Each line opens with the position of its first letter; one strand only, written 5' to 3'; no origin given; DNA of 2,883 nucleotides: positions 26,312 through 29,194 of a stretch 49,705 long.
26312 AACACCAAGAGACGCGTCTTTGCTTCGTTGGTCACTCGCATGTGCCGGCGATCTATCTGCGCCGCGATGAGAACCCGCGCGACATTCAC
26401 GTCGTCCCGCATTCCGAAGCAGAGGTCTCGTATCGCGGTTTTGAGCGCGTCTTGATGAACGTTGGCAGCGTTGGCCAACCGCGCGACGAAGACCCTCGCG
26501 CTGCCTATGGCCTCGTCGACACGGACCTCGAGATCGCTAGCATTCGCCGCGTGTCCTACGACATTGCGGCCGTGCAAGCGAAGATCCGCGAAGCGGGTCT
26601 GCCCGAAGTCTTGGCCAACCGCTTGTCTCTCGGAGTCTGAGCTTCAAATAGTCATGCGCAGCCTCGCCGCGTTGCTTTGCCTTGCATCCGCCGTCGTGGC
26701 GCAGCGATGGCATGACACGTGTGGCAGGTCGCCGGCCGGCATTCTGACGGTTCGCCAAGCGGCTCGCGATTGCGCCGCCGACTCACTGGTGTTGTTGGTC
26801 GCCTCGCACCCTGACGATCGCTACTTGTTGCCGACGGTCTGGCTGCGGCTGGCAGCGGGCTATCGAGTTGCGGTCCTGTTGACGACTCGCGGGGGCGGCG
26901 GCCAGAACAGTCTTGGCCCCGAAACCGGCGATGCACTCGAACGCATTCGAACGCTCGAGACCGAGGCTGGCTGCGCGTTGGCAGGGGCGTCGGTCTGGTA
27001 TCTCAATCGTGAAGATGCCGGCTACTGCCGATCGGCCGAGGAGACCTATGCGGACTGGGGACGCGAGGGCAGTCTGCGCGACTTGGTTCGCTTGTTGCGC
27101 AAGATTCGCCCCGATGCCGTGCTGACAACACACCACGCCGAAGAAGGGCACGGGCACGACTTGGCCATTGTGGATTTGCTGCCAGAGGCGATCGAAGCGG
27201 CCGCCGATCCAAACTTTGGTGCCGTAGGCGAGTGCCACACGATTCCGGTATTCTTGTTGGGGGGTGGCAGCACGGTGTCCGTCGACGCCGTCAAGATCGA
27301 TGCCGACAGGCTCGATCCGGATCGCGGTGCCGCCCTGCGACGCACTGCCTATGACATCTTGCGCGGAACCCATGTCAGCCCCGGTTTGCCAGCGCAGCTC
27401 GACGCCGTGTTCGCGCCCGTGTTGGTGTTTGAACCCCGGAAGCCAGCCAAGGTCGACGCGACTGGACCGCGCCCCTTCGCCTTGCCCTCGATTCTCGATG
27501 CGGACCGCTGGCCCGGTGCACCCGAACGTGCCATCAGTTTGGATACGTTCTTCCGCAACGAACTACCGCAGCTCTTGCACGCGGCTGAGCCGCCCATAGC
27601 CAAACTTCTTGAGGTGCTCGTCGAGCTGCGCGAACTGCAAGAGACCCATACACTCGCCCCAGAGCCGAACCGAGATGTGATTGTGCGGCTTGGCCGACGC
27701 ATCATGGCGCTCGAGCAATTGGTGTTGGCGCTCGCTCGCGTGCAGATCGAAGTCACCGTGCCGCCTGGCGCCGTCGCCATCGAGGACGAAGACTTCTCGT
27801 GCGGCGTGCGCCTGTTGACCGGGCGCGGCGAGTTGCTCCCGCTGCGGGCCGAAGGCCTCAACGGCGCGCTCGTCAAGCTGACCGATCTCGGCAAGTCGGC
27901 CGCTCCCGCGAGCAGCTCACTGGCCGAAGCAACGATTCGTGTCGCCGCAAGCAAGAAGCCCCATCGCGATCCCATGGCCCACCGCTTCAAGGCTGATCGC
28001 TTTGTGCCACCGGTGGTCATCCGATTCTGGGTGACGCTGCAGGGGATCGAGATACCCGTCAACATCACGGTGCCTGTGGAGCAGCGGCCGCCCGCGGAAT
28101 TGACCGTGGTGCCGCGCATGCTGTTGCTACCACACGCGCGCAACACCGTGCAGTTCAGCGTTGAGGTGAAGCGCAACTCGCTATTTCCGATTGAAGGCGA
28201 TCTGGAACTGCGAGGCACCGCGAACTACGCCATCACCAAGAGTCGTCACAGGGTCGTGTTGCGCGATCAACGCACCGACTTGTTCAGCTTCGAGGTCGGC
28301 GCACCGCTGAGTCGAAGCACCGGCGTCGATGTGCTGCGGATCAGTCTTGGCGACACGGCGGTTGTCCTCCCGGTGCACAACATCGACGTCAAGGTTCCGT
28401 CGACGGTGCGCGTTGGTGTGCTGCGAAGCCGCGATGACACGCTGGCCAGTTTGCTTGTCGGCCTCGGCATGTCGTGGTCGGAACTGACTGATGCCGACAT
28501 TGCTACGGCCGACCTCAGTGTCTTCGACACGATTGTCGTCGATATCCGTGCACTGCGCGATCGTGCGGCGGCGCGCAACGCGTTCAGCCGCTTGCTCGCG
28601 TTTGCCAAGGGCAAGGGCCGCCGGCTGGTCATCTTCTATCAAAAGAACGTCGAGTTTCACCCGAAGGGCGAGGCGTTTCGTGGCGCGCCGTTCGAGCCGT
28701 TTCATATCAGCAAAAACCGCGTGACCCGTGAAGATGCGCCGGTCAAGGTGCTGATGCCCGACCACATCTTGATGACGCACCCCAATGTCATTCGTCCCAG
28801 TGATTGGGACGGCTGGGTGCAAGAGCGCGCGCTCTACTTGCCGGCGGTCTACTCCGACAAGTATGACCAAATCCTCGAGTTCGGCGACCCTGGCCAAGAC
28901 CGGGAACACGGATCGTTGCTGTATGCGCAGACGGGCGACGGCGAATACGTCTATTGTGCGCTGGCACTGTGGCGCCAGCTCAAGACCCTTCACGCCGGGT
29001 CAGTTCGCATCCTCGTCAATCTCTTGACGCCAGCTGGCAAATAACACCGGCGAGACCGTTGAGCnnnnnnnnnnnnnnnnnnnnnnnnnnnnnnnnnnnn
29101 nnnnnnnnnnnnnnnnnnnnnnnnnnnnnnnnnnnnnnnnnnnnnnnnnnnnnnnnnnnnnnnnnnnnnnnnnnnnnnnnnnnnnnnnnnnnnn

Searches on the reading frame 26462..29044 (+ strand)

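Call 81: search_protein_families(library=pfam, proteins=[window:26462-29044:+], max_evalue=0.0001)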
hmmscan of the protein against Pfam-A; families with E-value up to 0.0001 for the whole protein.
window:26462-29044:+ (860 aa): 1 family
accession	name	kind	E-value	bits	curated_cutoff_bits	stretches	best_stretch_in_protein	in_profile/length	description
PF02585.22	PIG-L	-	1.9e-13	51.5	28.2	1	111-231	1-116/129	GlcNAc-PI de-N-acetylase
